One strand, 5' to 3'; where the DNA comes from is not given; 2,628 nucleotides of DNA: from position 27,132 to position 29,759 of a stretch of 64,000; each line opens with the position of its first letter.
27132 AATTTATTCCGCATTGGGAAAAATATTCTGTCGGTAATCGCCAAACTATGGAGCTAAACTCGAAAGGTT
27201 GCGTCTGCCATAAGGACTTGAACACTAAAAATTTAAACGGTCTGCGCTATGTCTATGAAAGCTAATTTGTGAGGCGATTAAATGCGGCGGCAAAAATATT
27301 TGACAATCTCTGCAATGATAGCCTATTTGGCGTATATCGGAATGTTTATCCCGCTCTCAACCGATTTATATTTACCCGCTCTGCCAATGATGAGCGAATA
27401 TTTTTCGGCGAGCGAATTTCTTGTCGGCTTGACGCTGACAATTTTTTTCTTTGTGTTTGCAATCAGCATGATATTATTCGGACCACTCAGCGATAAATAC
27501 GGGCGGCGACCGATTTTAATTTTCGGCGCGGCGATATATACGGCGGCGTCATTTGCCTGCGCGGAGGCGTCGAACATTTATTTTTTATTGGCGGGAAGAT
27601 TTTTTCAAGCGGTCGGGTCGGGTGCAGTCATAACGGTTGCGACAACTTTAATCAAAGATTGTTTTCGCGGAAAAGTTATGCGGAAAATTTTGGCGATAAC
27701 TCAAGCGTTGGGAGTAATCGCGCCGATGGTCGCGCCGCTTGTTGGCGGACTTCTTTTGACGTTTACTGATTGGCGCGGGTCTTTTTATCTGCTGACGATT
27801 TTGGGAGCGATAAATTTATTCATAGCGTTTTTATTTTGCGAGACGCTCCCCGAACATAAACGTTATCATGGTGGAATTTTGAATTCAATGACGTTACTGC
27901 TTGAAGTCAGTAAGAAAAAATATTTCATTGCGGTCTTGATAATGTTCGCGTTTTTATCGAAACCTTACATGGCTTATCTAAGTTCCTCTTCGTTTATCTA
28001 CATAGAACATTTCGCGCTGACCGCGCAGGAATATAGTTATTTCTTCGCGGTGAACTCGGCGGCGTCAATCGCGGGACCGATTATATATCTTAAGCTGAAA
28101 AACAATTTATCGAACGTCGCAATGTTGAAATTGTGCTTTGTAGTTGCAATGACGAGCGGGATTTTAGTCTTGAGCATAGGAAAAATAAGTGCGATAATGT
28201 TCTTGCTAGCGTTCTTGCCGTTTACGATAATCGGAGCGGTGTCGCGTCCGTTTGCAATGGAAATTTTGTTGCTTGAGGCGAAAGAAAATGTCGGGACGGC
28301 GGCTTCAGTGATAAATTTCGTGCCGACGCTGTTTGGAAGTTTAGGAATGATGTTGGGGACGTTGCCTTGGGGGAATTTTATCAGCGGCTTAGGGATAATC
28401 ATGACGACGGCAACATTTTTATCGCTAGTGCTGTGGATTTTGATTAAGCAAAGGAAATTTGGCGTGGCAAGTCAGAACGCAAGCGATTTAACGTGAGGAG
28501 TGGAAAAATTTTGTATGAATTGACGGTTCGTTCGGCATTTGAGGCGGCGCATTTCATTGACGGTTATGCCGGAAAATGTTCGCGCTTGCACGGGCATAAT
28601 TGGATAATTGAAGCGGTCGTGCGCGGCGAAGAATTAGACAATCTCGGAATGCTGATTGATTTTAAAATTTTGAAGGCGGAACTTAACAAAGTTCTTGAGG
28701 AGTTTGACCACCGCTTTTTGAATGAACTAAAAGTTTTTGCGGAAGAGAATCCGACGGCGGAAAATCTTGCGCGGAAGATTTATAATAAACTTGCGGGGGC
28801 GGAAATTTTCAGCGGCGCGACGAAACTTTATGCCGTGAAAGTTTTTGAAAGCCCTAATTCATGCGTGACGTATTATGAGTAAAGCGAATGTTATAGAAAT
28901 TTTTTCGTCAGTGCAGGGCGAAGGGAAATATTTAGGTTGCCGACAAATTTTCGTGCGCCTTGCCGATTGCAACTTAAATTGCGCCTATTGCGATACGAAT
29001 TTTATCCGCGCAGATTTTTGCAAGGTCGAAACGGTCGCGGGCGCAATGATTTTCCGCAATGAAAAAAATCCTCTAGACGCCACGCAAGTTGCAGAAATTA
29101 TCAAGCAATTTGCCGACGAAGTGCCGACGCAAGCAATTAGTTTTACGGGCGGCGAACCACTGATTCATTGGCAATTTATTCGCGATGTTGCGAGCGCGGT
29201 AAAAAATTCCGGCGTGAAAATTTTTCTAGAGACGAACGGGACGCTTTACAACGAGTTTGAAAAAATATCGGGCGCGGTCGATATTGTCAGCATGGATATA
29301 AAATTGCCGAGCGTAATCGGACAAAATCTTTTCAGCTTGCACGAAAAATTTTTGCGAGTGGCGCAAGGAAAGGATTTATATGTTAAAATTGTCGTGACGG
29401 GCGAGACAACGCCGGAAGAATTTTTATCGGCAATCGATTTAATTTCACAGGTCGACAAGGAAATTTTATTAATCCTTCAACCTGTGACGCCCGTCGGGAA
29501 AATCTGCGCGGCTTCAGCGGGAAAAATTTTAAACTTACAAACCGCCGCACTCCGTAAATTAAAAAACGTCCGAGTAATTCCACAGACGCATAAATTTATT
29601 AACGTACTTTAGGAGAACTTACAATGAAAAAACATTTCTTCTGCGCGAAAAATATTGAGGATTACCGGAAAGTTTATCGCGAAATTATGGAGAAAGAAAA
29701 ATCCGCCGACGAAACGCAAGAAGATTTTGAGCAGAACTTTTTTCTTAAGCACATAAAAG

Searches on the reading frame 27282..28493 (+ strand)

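Call 25: search_protein_families(library=ncbifam, proteins=[window:27282-28493:+], max_evalue=0.001)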
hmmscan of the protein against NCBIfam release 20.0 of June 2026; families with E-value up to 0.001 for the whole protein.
window:27282-28493:+ (404 aa): 52 families (the best 25 are shown)
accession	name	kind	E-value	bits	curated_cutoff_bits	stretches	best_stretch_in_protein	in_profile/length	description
TIGR00710.1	efflux_Bcr_CflA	subfamily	1.1e-59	202.8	200.9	1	11-385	5-382/385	Bcr/CflA family efflux MFS transporter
NF008314.0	PRK11102.1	equivalog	4.1e-50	171.2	303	1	10-389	9-391/396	Bcr/CflA family multidrug efflux MFS transporter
NF053813.1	MFS_TcaB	equivalog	1e-45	156.2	475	1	12-384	7-383/396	putative multidrug effflux MFS transporter TcaB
NF008270.1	PRK11043.1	equivalog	2.1e-39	135.7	430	1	11-385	5-378/382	purine nucleoside transporter PunC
NF007782.0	PRK10473.1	subfamily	2.2e-35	122.5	417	1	21-392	13-382/394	MdtL family multidrug efflux MFS transporter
NF033134.0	cmlA_floR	equivalog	2.9e-34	119.2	450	1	8-317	7-312/388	CmlA/FloR family chloramphenicol efflux MFS transporter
NF008654.0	PRK11652.1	equivalog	3.4e-33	115.1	479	1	2-392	3-389/397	multidrug efflux MFS transporter EmrD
NF012203.0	cmlB1_MFS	exception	4.5e-25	88.7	900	1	9-318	12-318/407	chloramphenicol efflux MFS transporter CmlB1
TIGR00880.1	2_A_01_02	superfamily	7.6e-25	87.7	131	1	53-186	1-138/141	multidrug resistance protein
NF011931.1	PRK15402.1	subfamily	2e-22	79.6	439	1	26-389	24-392/401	MdfA family multidrug efflux MFS transporter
NF000509.1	efflux_CmlA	exception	1.4e-21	77.4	875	1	9-360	12-364/419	CmlA family chloramphenicol efflux MFS transporter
NF052292.1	efflux_CraA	equivalog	1.4e-19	70.4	725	1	23-312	27-314/409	chloramphenicol efflux MFS transporter CraA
TIGR00711.1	efflux_EmrB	subfamily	3e-19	69.1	230.2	1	25-209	16-197/485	DHA2 family efflux MFS transporter permease subunit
NF041041.1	FslD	exception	3.3e-18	66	500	1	25-390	24-393/396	rhizoferrin import MFS transporter FslD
NF011932.2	PRK15403.1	equivalog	9.3e-18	64.6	700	1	24-302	23-300/402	multidrug efflux MFS transporter MdtM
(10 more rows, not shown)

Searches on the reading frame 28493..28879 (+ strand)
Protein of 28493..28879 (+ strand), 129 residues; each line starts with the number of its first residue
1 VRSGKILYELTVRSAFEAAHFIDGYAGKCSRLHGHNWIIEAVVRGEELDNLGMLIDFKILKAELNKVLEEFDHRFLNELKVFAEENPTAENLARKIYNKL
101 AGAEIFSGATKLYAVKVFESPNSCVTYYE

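Call 25: search_protein_families(library=ncbifam, proteins=[window:28493-28879:+], max_evalue=0.001)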
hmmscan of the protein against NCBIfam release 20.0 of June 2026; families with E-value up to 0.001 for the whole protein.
window:28493-28879:+ (129 aa): 3 families
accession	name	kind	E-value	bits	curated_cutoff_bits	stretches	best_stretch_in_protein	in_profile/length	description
TIGR03367.1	queuosine_QueD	equivalog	4e-30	104.1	89.25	1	10-101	2-91/92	6-carboxytetrahydropterin synthase QueD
TIGR00039.1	6PTHBS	subfamily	5.2e-27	94.6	125.5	1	9-127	3-119/124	6-pyruvoyl tetrahydropterin synthase/6-carboxytetrahydropterin synthase family protein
TIGR03112.1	6_pyr_pter_rel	hypoth_equivalog_domain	1.3e-09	38.4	69.35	1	15-122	6-107/113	6-pyruvoyl tetrahydropterin synthase-related domain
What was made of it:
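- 28493..28882 (+): queD (6-carboxytetrahydropterin synthase), the first gene of the conserved queD-queE-BAHT block. TIGR03367 at 104 bits against a cutoff of 89 (call 25).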

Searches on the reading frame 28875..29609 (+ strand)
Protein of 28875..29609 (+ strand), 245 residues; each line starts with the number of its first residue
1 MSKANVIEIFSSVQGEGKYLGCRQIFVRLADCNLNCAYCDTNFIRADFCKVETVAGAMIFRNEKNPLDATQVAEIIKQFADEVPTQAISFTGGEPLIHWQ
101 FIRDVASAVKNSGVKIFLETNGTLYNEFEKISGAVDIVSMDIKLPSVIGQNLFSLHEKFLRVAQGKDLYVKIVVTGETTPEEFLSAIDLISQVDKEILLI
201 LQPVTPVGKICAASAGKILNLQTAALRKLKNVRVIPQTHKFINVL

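Call 25: search_protein_families(library=ncbifam, proteins=[window:28875-29609:+], max_evalue=0.001)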
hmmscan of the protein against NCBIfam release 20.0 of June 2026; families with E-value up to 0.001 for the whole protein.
window:28875-29609:+ (245 aa): 44 families (the best 25 are shown)
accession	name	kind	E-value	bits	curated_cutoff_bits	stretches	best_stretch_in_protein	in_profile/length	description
TIGR03963.1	rSAM_QueE_Clost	equivalog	2.7e-22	79.6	260.1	1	5-242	2-211/219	putative 7-carboxy-7-deazaguanine synthase QueE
TIGR03365.1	Bsubt_queE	equivalog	2.8e-18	66.3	206.1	1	4-242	3-231/238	7-carboxy-7-deazaguanine synthase QueE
TIGR04349.1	rSAM_QueE_gams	hypoth_equivalog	4e-18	65.9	300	1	6-179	3-149/210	7-carboxy-7-deazaguanine synthase QueE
TIGR04322.1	rSAM_QueE_Ecoli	equivalog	6.6e-17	61.7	200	1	10-244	1-214/215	7-carboxy-7-deazaguanine synthase QueE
TIGR04508.1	queE_Cx14CxxC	equivalog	8.2e-14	51.9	240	1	6-125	3-120/208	7-carboxy-7-deazaguanine synthase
TIGR02495.1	NrdG2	equivalog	2.4e-12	46.6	131.15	1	27-150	21-129/193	anaerobic ribonucleoside-triphosphate reductase activating protein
NF038283.1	viperin_w_prok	equivalog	1e-10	41.3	180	1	30-139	10-111/281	viperin family antiviral radical SAM protein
TIGR02493.1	PFLA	equivalog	1.5e-10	40.9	231.75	1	7-144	5-128/235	pyruvate formate-lyase-activating protein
TIGR04041.1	activase_YjjW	hypoth_equivalog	1.2e-09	38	250.2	1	70-143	93-168/276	YjjW family glycine radical enzyme activase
TIGR02666.1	moaA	equivalog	1.6e-09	37.2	284.05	1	31-129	19-107/336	GTP 3',8-cyclase MoaA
TIGR04038.1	tatD_link_rSAM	subfamily_domain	1.2e-08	34.9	129.7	1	31-140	17-120/192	TatD family nuclease-associated radical SAM protein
NF033640.1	N_Twi_rSAM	subfamily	1.6e-08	34.1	170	1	31-129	120-220/398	twitch domain-containing radical SAM protein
TIGR04078.1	rSAM_yydG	equivalog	4.5e-08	32.9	300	1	62-171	25-132/309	YydG family radical SAM peptide epimerase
TIGR04317.1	W_rSAM_matur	equivalog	4.5e-08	32.6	380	1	23-136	4-104/349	tungsten cofactor oxidoreductase radical SAM maturase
NF043069.1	T4HPD_activ_SAM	equivalog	7.9e-08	32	425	1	79-144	119-184/299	trans-4-hydroxy-L-proline dehydratase activase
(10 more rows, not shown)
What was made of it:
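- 28875..29612 (+): queE-like radical SAM gene. It overlaps queD by 8 nt and ends 11 nt before BAHT1. The best NCBIfam matches are all QueE families, but all fall below cutoff (79.6 bits against 260) (call 25).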
